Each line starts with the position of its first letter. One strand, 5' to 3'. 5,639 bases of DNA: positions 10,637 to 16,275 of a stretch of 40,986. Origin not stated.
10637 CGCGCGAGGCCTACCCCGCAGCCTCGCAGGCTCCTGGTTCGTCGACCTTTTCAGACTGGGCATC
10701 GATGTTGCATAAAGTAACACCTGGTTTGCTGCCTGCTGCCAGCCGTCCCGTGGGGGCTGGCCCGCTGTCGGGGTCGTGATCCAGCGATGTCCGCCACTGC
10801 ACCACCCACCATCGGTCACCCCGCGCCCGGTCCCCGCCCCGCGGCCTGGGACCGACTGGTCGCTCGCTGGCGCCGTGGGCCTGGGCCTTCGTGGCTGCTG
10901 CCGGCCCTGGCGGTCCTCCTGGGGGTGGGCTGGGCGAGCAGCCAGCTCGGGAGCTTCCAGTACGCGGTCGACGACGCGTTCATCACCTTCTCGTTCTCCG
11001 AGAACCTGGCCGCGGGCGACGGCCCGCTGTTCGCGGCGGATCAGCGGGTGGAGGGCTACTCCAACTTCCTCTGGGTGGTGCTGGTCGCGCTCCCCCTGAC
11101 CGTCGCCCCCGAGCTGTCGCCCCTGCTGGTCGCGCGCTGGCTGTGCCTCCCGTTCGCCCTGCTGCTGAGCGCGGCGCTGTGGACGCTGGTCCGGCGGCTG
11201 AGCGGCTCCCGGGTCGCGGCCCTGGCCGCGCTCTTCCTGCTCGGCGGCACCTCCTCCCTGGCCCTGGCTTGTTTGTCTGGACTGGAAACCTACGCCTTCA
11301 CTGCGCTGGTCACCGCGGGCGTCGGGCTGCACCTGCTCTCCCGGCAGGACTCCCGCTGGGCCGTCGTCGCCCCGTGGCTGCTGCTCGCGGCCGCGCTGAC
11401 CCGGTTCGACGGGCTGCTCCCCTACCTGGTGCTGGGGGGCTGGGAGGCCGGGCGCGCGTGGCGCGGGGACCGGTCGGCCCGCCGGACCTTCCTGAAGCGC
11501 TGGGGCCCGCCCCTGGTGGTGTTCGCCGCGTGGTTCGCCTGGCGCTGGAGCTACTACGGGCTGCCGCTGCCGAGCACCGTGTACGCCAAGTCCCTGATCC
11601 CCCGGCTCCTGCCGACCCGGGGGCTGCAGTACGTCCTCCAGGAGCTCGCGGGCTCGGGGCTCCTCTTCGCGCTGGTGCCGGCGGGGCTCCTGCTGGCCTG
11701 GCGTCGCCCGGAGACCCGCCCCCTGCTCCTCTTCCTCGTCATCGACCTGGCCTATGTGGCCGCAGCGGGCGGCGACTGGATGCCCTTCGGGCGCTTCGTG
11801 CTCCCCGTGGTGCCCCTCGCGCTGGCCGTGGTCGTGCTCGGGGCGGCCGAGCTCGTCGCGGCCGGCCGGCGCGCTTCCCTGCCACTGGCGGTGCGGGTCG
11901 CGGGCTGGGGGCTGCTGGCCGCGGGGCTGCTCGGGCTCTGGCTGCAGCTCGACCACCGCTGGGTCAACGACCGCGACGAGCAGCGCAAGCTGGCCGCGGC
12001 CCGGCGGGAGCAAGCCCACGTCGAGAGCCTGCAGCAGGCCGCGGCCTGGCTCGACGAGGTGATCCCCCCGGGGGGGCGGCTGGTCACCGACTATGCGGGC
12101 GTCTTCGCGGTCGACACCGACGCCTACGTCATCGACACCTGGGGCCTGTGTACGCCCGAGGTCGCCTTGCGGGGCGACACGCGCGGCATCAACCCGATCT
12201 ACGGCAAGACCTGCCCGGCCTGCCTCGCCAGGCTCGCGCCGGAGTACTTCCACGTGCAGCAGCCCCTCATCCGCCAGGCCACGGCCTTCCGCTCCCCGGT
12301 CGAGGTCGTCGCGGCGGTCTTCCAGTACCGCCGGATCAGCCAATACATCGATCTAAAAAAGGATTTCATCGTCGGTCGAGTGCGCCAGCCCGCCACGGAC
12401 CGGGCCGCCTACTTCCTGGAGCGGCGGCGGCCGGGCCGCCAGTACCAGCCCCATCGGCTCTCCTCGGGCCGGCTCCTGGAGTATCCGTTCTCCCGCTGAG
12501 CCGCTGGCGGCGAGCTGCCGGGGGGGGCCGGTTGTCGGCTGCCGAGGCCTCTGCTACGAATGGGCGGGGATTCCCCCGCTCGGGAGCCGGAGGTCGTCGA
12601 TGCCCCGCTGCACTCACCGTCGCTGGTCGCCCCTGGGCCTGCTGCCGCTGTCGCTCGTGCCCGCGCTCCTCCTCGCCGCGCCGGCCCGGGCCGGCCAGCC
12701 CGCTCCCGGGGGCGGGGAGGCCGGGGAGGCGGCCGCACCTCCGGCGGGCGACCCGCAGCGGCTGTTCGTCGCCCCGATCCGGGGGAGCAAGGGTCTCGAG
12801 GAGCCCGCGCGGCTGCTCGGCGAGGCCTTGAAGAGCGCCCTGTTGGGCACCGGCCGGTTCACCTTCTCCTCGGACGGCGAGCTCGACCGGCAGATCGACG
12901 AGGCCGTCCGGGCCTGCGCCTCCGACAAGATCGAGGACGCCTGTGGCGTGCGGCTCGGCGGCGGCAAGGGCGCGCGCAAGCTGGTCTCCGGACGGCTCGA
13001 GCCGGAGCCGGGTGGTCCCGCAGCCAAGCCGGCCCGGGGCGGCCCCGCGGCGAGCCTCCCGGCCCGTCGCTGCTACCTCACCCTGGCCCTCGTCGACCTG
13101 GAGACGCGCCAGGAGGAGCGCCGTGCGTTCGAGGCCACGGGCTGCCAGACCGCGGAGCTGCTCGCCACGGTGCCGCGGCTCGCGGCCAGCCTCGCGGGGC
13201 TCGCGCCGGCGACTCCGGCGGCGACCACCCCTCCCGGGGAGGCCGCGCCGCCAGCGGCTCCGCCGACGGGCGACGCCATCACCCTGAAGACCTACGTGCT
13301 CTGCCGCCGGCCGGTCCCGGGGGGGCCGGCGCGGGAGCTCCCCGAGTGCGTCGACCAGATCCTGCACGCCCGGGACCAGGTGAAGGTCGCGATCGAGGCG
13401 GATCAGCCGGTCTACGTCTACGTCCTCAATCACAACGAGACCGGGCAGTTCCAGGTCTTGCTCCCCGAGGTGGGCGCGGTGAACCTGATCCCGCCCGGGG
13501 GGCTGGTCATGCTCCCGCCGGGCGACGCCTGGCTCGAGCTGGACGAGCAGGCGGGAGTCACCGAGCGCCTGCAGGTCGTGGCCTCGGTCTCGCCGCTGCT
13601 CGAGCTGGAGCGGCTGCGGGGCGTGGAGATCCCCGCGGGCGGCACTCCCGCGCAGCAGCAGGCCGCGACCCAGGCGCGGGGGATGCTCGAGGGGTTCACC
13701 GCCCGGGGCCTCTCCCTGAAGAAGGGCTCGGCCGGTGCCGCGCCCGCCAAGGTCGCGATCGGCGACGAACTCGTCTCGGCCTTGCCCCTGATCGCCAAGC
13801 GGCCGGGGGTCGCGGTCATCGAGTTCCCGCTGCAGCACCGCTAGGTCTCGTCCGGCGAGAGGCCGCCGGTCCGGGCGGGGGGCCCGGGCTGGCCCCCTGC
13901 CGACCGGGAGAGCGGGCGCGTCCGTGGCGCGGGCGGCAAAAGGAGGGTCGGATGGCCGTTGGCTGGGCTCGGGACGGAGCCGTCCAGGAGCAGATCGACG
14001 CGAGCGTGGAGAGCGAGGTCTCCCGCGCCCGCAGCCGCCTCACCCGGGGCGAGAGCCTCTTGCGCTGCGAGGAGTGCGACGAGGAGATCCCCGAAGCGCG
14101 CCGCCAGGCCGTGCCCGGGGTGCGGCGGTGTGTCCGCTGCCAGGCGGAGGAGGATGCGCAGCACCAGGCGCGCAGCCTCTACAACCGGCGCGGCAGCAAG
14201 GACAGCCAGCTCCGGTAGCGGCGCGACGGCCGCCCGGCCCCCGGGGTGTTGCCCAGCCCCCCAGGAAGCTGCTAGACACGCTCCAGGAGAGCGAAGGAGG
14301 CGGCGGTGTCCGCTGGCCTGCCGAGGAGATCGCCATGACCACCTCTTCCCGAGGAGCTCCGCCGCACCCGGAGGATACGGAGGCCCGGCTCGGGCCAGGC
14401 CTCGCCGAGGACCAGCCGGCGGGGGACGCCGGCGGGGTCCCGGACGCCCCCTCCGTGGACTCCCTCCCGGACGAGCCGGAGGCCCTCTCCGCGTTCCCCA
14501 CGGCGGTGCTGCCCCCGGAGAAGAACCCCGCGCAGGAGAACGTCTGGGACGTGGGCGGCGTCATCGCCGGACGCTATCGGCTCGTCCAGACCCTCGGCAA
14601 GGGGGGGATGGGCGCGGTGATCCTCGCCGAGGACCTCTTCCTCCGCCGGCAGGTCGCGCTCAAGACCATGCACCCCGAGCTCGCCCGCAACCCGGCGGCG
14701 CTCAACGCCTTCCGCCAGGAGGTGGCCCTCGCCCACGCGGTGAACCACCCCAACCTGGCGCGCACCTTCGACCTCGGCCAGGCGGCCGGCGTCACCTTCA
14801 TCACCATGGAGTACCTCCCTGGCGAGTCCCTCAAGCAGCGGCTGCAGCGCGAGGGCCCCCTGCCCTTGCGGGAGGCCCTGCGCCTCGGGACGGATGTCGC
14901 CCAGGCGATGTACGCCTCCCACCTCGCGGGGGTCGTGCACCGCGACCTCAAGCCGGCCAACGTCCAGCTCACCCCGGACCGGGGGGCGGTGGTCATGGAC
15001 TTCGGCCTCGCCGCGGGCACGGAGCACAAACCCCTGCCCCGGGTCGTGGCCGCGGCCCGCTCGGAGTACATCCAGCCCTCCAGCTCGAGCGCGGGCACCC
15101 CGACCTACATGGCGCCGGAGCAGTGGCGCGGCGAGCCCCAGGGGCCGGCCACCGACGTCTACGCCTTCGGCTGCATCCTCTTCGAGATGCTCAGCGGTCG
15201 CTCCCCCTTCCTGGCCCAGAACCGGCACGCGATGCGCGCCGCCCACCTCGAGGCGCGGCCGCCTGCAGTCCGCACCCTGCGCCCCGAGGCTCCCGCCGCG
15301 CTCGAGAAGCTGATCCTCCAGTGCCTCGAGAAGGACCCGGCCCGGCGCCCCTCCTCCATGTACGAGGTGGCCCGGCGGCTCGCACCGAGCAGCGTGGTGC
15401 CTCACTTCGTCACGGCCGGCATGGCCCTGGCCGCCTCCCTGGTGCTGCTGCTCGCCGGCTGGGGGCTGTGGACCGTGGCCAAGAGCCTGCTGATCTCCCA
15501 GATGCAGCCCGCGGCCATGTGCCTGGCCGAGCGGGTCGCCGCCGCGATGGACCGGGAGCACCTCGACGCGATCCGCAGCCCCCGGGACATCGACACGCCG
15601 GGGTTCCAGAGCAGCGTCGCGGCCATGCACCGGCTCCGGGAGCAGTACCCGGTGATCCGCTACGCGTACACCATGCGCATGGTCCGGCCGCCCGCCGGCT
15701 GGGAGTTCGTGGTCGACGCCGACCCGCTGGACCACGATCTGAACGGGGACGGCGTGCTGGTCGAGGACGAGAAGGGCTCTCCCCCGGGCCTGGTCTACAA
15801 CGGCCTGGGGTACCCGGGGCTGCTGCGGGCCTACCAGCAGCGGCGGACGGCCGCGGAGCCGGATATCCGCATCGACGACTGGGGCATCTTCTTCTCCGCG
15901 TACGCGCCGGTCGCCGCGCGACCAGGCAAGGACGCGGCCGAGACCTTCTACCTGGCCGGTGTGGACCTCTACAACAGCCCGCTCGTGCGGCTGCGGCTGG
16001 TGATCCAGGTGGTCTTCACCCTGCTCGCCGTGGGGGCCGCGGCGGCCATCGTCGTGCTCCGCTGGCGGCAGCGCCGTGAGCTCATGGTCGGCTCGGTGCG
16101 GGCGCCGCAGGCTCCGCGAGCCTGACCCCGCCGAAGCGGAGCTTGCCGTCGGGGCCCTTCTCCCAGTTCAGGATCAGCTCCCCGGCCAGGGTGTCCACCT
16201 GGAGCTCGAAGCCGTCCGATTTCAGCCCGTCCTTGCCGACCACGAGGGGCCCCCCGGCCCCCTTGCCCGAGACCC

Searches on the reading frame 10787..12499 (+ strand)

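Call 12: search_protein_families(library=pfam, proteins=[window:10787-12499:+], max_evalue=0.001)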
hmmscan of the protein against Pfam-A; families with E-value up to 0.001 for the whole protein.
window:10787-12499:+ (570 aa): 0 families

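Call 62: search_protein_families(library=ncbifam, proteins=[window:10787-12499:+], max_evalue=1)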
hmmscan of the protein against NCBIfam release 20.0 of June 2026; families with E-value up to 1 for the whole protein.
window:10787-12499:+ (570 aa): 2 families
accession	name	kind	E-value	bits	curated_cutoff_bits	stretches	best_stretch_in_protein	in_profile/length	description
NF041481.1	beta_arabfuran_tase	equivalog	0.00035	18.8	1050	1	58-127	25-94/633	terminal beta-(1->2)-arabinofuranosyltransferase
NF047440.1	LA3751_2_3_fam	subfamily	0.00049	19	200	1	103-342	86-343/460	LA_3751/LA_3752 family putative glycosyltransferase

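Call 91: search_protein_families(library=pfam, proteins=[window:10787-12499:+], max_evalue=10)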
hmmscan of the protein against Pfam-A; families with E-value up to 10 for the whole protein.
window:10787-12499:+ (570 aa): 1 family
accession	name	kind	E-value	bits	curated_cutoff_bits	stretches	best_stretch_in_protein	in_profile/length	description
PF24432.1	DUF7555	-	0.016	15.7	28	1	342-432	17-107/133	Family of unknown function (DUF7555)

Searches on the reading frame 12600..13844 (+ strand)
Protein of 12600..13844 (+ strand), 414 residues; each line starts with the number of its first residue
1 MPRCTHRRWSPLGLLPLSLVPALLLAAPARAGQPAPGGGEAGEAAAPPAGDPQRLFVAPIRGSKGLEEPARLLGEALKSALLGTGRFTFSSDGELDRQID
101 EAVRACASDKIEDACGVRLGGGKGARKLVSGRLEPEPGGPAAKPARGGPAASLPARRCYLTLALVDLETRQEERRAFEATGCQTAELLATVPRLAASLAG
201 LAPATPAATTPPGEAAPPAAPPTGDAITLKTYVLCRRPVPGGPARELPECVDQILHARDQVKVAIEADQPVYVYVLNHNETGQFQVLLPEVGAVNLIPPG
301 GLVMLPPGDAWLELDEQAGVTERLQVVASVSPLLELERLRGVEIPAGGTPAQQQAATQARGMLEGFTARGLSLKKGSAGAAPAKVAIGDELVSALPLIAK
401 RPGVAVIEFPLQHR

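Call 12: search_protein_families(library=pfam, proteins=[window:12600-13844:+], max_evalue=0.001)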
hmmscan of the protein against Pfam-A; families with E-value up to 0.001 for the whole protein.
window:12600-13844:+ (414 aa): 1 family
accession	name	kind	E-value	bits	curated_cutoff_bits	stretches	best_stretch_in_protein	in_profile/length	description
PF14326.11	DUF4384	-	3.4e-09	37.1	27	1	258-332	5-81/81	Domain of unknown function (DUF4384)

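Call 62: search_protein_families(library=ncbifam, proteins=[window:12600-13844:+], max_evalue=1)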
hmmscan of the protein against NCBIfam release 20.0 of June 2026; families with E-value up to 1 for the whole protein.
window:12600-13844:+ (414 aa): 0 families

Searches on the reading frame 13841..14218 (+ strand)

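Call 12: search_protein_families(library=pfam, proteins=[window:13841-14218:+], max_evalue=0.001)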
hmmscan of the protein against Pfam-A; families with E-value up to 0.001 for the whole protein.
window:13841-14218:+ (125 aa): 1 family
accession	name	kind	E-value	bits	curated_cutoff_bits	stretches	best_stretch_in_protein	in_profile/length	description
PF01258.23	zf-dskA_traR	-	8e-12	45.4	24.9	1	75-104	5-34/36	Prokaryotic dksA/traR C4-type zinc finger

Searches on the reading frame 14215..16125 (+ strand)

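Call 12: search_protein_families(library=pfam, proteins=[window:14215-16125:+], max_evalue=0.001)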
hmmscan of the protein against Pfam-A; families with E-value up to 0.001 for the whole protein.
window:14215-16125:+ (636 aa): 4 families
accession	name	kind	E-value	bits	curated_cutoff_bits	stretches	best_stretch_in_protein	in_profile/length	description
PF00069.31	Pkinase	-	8.6e-44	150.3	31.7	1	121-381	1-254/263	Protein kinase domain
PF07714.23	PK_Tyr_Ser-Thr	-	5.2e-29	101.8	23.1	1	123-380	3-250/258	Protein tyrosine and serine/threonine kinase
PF01636.29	APH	-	0.00019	21.7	23.2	0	239-266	169-197/239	Phosphotransferase enzyme family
PF03109.22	ABC1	-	0.00021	21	22.9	1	191-271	140-219/244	ABC1 atypical kinase-like domain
